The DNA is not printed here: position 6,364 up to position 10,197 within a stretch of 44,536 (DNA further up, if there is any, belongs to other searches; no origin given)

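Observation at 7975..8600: Complete PGAM-like histidine-phosphatase domain nested inside the zinc knuckle of IleRS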

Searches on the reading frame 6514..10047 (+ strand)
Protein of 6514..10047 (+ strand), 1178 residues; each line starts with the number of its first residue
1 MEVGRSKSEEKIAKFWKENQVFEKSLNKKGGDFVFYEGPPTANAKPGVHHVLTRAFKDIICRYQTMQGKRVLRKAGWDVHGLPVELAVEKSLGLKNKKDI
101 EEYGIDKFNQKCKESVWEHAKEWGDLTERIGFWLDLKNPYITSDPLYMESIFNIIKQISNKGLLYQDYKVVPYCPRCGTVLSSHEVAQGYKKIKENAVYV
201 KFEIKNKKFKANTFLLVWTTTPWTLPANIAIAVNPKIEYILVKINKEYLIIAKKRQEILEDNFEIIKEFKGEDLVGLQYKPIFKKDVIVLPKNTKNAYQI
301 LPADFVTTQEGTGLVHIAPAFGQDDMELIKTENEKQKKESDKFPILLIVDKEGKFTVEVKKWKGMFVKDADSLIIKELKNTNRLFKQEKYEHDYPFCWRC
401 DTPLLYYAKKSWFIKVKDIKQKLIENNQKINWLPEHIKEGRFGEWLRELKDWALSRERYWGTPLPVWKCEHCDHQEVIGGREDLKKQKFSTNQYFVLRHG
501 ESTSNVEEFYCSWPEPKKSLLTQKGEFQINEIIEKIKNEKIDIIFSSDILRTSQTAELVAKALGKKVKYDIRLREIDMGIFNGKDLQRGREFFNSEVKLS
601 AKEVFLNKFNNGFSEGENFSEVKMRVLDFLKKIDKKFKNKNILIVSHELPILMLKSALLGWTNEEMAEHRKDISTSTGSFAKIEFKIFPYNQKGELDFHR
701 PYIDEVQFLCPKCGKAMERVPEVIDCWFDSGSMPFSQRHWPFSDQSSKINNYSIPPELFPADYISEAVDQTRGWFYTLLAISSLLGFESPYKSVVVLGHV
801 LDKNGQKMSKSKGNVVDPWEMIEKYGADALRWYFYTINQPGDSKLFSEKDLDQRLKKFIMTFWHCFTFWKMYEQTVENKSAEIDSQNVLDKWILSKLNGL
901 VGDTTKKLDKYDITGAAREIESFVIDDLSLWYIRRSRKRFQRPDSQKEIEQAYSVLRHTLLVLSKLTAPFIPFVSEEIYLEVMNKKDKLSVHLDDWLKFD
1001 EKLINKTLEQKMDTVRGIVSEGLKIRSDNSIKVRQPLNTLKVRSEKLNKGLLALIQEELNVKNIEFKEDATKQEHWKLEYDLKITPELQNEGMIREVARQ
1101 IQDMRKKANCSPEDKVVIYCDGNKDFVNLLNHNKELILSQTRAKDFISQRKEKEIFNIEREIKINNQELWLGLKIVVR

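Call 3: search_protein_families(library=pfam, proteins=[window:6514-10047:+], max_evalue=0.01)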
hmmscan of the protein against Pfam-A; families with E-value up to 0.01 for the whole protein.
window:6514-10047:+ (1178 aa): 8 families
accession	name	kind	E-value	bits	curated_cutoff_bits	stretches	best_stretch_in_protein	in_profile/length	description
PF00133.28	tRNA-synt_1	-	1.3e-111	373.7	22.7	2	12-491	2-270/414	tRNA synthetases class I (I, L, M and V)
PF00300.27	His_Phos_1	-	3.5e-33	115.3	21.7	1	495-669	2-169/194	Histidine phosphatase superfamily (branch 1)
PF08264.19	Anticodon_1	-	1.2e-32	113.2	25.1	1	890-1038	1-145/148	Anticodon-binding domain of tRNA ligase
PF09334.17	tRNA-synt_1g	-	3e-21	76.1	20.1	3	782-856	302-376/391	tRNA synthetases class I (M)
PF19302.4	DUF5915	-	3.3e-15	56.6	27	1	1079-1173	103-192/195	Domain of unknown function (DUF5915)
PF01921.24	tRNA-synt_1f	-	1.5e-07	31.1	27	1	780-852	256-326/360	tRNA synthetases class I (K)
PF01406.26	tRNA-synt_1e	-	0.0014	18.5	27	1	801-837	247-283/301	tRNA synthetases class I (C) catalytic domain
PF07754.17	HVO_2753_ZBP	-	0.0018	18.5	33.2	0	705-717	14-26/46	Small zinc finger protein HVO_2753-like, Zn-binding pocket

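Call 4: search_protein_families(library=ncbifam, proteins=[window:6514-10047:+], max_evalue=0.01)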
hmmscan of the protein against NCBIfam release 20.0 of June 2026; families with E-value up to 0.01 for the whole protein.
window:6514-10047:+ (1178 aa): 30 families (the best 25 are shown)
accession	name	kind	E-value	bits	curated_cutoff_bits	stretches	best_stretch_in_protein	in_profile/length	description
TIGR00392.1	ileS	equivalog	8.1e-272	904.3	621.4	2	5-487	8-498/861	isoleucine--tRNA ligase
NF000258.1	MupB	exception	3.8e-252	839.4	1900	2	8-477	8-466/1033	mupirocin-resistant isoleucine--tRNA ligase MupB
NF000257.1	MupA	exception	8.1e-252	838.2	1900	3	9-487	9-472/1024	mupirocin-resistant isoleucine--tRNA ligase MupA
TIGR00422.1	valS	equivalog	3.5e-139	465.3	612.1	3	716-1109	443-828/863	valine--tRNA ligase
NF009687.0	PRK13208.1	equivalog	4.5e-136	455.1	738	2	6-484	13-430/801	valine--tRNA ligase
NF004349.1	PRK05729.1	equivalog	9.5e-115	384.7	704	3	715-1128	432-832/860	valine--tRNA ligase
NF040702.1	ileS_w_GNAT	exception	3.9e-86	289.7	1999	3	6-265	20-289/1100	isoleucine--tRNA ligase, N-acetyltransferase domain-containing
NF011492.0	PRK14900.1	equivalog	5.9e-75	252.9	1783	3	709-1046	441-773/1044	valine--tRNA ligase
NF008957.0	PRK12300.1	subfamily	5.3e-66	223.3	677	3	7-339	8-337/946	leucine--tRNA ligase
NF000540.1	alt_ValS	exception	2e-64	218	900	3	722-1060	497-818/827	valine--tRNA ligase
TIGR00395.1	leuS_arch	equivalog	7.3e-61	206.3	648.5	3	9-339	4-327/938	leucine--tRNA ligase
TIGR00396.1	leuS_bact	equivalog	2.9e-39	134.9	548.4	4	8-189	6-172/843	leucine--tRNA ligase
TIGR00398.1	metG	equivalog_domain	9e-30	103.9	336.35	3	792-988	313-506/530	methionine--tRNA ligase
NF005567.0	PRK07238.1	equivalog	4.4e-23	82.2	326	1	485-660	171-339/378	bifunctional RNase H/acid phosphatase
NF045917.1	PhserinePhPspA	equivalog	4.6e-23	82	350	1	494-660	4-163/211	phosphoserine phosphatase PspA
TIGR03162.1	ribazole_cobC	equivalog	5.7e-22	78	162.9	1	497-670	4-167/176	alpha-ribazole phosphatase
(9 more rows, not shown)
